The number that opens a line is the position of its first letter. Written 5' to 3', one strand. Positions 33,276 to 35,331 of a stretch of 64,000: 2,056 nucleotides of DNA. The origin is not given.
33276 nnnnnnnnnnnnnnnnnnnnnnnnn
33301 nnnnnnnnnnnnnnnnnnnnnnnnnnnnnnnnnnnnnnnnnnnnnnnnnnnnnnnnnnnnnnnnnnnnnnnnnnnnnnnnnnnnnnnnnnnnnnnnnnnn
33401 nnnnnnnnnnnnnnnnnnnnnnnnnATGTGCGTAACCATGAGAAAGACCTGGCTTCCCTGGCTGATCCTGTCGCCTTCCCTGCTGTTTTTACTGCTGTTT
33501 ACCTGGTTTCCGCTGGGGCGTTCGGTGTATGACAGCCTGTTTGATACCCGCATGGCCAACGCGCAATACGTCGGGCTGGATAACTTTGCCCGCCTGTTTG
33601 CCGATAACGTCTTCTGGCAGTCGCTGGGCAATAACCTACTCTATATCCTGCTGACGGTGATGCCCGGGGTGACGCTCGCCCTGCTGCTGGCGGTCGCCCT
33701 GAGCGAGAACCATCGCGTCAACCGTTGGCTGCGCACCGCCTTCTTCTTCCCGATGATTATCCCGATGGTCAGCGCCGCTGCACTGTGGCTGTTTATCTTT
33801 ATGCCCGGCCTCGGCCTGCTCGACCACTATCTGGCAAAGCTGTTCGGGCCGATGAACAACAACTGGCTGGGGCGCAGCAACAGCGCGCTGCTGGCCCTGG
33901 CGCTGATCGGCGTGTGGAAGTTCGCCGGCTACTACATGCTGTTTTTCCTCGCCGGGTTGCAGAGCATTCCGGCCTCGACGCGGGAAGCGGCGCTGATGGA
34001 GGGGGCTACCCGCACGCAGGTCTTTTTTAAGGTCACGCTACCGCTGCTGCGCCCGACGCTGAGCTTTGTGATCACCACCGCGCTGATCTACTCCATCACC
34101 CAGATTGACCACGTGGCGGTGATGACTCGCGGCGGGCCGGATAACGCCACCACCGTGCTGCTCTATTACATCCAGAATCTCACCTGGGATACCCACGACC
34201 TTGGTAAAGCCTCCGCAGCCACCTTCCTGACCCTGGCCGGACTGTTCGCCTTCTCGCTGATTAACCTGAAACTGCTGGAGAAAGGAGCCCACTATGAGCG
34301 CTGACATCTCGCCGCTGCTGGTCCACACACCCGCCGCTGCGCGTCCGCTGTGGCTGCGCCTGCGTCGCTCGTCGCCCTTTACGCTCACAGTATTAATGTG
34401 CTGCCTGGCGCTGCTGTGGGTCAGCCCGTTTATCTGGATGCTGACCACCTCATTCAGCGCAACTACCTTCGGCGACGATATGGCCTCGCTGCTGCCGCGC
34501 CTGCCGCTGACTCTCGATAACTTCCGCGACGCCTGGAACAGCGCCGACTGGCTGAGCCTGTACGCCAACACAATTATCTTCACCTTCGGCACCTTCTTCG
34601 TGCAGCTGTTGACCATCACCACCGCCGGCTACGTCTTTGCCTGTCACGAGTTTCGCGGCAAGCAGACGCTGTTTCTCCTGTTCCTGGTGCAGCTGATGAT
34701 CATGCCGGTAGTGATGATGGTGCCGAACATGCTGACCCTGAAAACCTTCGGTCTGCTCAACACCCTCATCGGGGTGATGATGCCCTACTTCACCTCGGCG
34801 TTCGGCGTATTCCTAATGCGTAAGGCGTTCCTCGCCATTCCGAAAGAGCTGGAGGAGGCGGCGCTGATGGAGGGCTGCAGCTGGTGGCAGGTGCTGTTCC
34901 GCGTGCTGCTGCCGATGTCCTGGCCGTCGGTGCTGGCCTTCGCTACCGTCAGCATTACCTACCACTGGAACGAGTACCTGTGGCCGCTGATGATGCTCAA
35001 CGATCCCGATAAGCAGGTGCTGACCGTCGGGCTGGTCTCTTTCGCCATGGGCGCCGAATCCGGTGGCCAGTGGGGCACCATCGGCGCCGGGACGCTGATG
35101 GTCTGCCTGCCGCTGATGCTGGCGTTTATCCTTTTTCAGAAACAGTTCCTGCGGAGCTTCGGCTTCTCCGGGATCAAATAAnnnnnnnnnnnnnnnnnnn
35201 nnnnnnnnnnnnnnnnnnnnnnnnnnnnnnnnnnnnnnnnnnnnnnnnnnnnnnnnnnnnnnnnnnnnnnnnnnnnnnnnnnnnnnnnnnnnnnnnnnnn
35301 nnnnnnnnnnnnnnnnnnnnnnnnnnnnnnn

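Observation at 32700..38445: GC-rich Enterobacter/Klebsiella-type gpdQ plus ABC-transporter operon captured on the plasmid and bounded by an IS50-like end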

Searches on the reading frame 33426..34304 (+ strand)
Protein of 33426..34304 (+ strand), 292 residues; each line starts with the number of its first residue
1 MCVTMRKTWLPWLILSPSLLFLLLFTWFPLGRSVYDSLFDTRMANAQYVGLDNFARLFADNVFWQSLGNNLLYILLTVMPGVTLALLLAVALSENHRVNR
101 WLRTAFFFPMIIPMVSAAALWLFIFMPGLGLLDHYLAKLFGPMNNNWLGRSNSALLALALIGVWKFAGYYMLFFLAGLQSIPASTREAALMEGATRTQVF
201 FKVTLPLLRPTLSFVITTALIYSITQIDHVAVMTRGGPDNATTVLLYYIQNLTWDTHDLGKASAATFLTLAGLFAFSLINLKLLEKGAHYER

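Call 7: search_protein_families(proteins=[window:33426-34304:+], library=ncbifam)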
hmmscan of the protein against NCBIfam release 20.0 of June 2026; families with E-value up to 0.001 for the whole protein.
window:33426-34304:+ (292 aa): 14 families
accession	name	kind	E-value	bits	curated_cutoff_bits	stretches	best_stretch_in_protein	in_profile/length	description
NF007852.0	PRK10561.1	equivalog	1.4e-44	153.2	335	1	5-290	8-294/295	sn-glycerol-3-phosphate ABC transporter permease UgpA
NF040931.1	ABC_arch_GlcT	equivalog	4.6e-24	85.5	360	1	10-266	3-253/278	glucose ABC transporter permease GlcT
NF008232.0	PRK10999.1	equivalog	2e-14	53.2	392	1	48-282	264-513/520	maltose ABC transporter permease MalF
TIGR03262.1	PhnU2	equivalog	2.9e-11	42.7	593.25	1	16-227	8-205/546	putative 2-aminoethylphosphonate ABC transporter permease subunit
NF011624.0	PRK15050.1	equivalog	6.7e-08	32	247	1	6-269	19-271/297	2-aminoethylphosphonate ABC transporter permease subunit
TIGR01581.1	Mo_ABC_porter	hypoth_equivalog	7.7e-07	28.8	210.3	1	63-265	23-213/225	ABC transporter permease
NF043074.1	MMSYN1_0196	equivalog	4.2e-06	26.3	350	1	12-272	11-250/277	spermidine/putrescine ABC transporter permease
TIGR02141.1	modB_ABC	equivalog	2e-05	24.3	182.6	1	76-258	9-183/208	molybdate ABC transporter permease subunit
TIGR02140.1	permease_CysW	equivalog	5.2e-05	22.9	329.1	1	45-285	27-256/261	sulfate ABC transporter permease subunit CysW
NF008231.0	PRK10998.1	equivalog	5.6e-05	22.8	261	1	162-266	173-267/296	maltose ABC transporter permease MalG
TIGR03255.1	PhnV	equivalog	0.00023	20.9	358.7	1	67-281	72-258/270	2-aminoethylphosphonate ABC transport system, membrane component PhnV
NF040932.1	ABC_arch_GlcU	equivalog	0.00033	20.4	340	1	167-218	148-196/272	glucose ABC transporter permease GlcU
NF008196.0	PRK10952.1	equivalog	0.0006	18.7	439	1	175-236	228-289/356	glycine betaine/L-proline ABC transporter permease ProW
TIGR00969.1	3a0106s02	subfamily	0.00061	19.3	240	0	178-280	166-267/272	sulfate ABC transporter permease subunit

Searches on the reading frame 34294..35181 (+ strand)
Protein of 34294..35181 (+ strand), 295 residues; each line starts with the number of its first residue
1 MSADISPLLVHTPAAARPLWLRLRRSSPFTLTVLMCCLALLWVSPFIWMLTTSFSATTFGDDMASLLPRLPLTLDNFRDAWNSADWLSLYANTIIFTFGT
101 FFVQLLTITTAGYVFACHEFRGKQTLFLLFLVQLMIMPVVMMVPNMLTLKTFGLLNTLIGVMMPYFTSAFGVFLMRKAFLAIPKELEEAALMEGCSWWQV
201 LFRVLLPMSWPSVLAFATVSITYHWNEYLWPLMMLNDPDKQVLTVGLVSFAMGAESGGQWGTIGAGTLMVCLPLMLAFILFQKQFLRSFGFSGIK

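Call 7: search_protein_families(proteins=[window:34294-35181:+], library=ncbifam)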
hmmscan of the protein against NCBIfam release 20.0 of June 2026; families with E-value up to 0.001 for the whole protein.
window:34294-35181:+ (295 aa): 15 families
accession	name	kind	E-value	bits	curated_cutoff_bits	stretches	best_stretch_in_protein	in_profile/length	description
NF008210.0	PRK10973.1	equivalog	2.3e-25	89.8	297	1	30-288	12-275/281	sn-glycerol-3-phosphate ABC transporter permease UgpE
NF040932.1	ABC_arch_GlcU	equivalog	3e-21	76.3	340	1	32-289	6-264/272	glucose ABC transporter permease GlcU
NF008231.0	PRK10998.1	equivalog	3.6e-17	62.9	261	1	92-294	87-294/296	maltose ABC transporter permease MalG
TIGR01581.1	Mo_ABC_porter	hypoth_equivalog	1.8e-06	27.6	210.3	1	99-216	33-163/225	ABC transporter permease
NF040839.1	tungstate_WtpB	equivalog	6.5e-05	22.7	340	1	94-217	50-186/251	tungstate ABC transporter permease WtpB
TIGR02141.1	modB_ABC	equivalog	6.8e-05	22.6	182.6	1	98-233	9-157/208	molybdate ABC transporter permease subunit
NF006939.0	PRK09421.1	equivalog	8.8e-05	22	262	0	172-223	109-160/230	molybdate ABC transporter permease subunit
NF011624.0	PRK15050.1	equivalog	0.00015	21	247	1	147-228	150-233/297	2-aminoethylphosphonate ABC transporter permease subunit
NF007047.0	PRK09500.1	equivalog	0.00018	21.2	326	1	36-226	13-198/257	spermidine/putrescine ABC transporter permease PotC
TIGR00974.1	3a0107s02c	equivalog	0.00027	20.2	193.45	1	176-221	149-194/272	phosphate ABC transporter permease PstA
NF008049.0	PRK10782.1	subfamily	0.00029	20.6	212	1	96-221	28-154/217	methionine ABC transporter permease MetI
TIGR02139.1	permease_CysT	equivalog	0.00039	20.1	246.1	0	159-230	133-206/265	sulfate ABC transporter permease subunit CysT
NF008435.0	PRK11275.1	equivalog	0.00059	19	502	1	136-214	150-228/319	phosphate ABC transporter permease PstC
NF007028.0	PRK09494.1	equivalog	0.00094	19.1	303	0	132-211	69-145/219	glutamine ABC transporter permease GlnP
TIGR02138.1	phosphate_pstC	equivalog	0.00096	18.2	196.45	0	173-215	169-211/296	phosphate ABC transporter permease subunit PstC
